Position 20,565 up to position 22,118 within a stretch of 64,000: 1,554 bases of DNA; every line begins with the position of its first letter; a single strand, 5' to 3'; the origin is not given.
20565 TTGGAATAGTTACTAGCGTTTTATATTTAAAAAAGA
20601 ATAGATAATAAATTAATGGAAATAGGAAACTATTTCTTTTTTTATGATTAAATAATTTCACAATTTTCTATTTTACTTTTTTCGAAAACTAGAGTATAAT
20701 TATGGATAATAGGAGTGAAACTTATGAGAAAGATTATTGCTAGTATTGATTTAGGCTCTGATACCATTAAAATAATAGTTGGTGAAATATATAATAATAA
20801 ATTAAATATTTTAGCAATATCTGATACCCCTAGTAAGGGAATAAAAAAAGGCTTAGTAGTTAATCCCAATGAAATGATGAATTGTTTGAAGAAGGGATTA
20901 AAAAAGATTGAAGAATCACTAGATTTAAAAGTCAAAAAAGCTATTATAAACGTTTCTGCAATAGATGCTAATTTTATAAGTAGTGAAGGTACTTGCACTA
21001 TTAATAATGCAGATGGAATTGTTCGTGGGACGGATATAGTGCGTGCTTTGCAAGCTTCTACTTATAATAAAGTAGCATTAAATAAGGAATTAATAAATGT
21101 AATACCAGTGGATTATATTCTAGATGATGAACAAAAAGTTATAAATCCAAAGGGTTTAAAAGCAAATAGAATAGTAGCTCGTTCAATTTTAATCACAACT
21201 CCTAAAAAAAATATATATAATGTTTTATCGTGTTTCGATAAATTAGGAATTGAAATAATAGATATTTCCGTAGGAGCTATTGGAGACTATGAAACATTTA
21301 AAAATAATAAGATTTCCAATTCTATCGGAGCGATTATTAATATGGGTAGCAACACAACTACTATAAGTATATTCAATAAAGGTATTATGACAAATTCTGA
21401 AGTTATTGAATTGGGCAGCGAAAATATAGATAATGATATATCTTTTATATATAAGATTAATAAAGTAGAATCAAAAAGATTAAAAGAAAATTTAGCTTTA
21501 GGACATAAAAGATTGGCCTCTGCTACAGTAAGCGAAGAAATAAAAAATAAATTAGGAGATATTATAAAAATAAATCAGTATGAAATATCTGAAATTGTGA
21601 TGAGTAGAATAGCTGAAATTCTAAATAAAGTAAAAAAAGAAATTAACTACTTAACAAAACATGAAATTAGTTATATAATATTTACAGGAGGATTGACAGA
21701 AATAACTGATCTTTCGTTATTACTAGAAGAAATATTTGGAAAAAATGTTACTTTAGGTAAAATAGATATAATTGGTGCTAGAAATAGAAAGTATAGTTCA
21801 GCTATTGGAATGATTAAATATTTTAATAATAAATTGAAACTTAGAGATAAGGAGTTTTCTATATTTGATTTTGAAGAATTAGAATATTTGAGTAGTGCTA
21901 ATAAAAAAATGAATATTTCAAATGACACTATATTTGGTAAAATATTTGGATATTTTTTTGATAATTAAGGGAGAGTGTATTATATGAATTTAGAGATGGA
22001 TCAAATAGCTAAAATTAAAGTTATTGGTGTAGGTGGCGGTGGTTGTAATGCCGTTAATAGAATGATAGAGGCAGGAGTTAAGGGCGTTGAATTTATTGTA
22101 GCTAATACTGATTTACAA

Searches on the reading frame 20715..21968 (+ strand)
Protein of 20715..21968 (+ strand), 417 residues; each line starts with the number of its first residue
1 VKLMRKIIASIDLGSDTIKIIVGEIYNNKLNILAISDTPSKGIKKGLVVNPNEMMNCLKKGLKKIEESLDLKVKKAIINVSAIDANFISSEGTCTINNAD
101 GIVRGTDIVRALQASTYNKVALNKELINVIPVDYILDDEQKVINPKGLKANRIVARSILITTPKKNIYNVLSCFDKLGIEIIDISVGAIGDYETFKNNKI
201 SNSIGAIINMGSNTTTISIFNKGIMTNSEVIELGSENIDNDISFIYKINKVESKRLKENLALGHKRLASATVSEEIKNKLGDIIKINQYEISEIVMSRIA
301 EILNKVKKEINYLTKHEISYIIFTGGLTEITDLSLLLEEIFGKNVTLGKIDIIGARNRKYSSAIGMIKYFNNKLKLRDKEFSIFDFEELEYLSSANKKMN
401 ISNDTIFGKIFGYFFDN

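Call 16: find_related_loci(query=window:20715-21968:+, collection=genome_contigs, flank=6000)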
Query window:20715-21968:+ (417 aa) in genome_contigs; peptide patterns used: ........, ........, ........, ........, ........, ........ (x = any residue, [..] = any of these).
230 stretches matched a pattern; 3 encode a relative of the query (tblastn E <= 1e-3); 3 distinct loci.
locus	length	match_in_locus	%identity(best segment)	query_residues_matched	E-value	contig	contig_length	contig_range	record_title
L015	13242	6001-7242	56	4-417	9e-147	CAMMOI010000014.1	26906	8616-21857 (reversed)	MAG: uncultured Tenericutes bacterium isolate ERR4992208_bin.29_MetaWRAP_v1.1_MAG genome assembly, contig: NODE_1472_len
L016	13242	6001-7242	49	4-417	2e-136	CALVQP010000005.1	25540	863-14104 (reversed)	MAG: uncultured Bacilli bacterium isolate BRZ_GB__bin6 genome assembly, contig: BRZ_GB__NODE_2739_length_25540_cov_4.907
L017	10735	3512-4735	45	4-414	4e-110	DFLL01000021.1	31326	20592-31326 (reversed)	MAG TPA_asm: Bacillales bacterium UBA3620 UBA3620_contig_9464, whole genome shotgun sequence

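Call 35: find_encoding_contigs(protein=window:20724-21968:+, flank=2500, max_places=10)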
Protein window:20724-21968:+ (414 aa): no gene with exactly this product is on record in the collection.
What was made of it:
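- Tried and rejected: An exact look-up of the window's FtsA, intended to find more strains, was not on record (call 35).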
